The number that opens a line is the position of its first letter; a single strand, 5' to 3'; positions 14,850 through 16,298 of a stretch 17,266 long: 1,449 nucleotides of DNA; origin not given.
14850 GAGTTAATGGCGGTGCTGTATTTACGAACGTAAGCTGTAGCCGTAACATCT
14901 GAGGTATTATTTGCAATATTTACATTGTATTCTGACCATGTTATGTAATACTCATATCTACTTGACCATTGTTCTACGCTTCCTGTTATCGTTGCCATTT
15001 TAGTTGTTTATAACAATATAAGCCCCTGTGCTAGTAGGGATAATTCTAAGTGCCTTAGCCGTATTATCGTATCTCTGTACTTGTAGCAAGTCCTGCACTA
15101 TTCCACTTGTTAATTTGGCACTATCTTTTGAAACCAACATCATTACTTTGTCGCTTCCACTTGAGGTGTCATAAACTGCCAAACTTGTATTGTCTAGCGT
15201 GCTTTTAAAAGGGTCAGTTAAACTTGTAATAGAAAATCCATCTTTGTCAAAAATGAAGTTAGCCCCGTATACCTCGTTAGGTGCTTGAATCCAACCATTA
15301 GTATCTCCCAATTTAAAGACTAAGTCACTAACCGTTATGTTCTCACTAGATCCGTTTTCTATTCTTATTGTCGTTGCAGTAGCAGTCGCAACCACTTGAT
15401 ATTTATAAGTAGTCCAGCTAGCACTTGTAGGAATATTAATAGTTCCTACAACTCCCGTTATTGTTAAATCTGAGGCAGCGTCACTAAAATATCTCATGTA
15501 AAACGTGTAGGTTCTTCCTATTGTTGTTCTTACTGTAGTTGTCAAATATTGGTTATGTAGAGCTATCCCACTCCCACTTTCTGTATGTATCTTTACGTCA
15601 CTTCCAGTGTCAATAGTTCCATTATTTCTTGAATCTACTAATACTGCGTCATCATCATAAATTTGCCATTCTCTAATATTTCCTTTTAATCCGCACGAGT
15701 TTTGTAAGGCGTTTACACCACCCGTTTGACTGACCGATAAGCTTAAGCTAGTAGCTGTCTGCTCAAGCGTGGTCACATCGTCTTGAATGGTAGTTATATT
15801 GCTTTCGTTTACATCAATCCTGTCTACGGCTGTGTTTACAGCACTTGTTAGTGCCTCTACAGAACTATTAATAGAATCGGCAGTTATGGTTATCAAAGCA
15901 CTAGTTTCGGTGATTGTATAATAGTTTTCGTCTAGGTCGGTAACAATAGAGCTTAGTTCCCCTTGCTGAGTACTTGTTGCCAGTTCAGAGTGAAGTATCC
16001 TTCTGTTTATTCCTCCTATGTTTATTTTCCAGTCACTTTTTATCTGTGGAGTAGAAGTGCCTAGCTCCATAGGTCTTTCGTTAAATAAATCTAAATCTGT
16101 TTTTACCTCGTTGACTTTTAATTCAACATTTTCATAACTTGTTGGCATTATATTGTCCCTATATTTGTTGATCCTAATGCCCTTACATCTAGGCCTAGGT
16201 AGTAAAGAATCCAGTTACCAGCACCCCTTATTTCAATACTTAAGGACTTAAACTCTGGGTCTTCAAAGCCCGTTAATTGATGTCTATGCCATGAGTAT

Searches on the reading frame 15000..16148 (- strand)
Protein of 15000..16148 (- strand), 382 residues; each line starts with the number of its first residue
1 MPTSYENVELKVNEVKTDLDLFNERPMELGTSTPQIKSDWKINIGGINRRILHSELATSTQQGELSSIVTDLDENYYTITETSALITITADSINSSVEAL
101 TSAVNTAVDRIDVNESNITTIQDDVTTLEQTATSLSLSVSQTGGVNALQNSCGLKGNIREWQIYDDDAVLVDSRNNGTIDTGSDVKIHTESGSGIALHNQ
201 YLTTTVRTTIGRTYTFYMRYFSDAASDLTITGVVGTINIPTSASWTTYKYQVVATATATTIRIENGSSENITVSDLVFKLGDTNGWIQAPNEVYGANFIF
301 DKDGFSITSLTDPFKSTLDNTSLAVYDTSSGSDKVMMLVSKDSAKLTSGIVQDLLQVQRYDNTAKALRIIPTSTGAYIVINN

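Call 6: search_protein_families(library=pfam, proteins=[window:15000-16148:-], max_evalue=0.01)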
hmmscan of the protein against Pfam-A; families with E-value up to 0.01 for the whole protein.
window:15000-16148:- (382 aa): 0 families

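Call 17: find_encoding_contigs(protein=window:15000-16148:-, flank=10000, max_places=6)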
Protein window:15000-16148:- (382 aa): 1 contig read that carries it; 1 place shown.
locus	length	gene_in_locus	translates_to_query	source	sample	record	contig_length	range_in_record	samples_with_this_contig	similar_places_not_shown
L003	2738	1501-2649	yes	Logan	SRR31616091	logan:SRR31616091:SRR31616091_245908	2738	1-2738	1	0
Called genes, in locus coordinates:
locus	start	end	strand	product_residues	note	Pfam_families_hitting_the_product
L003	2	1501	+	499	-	?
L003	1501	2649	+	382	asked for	-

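Call 80: search_protein_families(library=phrogs, proteins=[window:15000-16148:-], max_evalue=0.001)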
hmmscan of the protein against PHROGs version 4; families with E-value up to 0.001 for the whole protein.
window:15000-16148:- (382 aa): 0 families
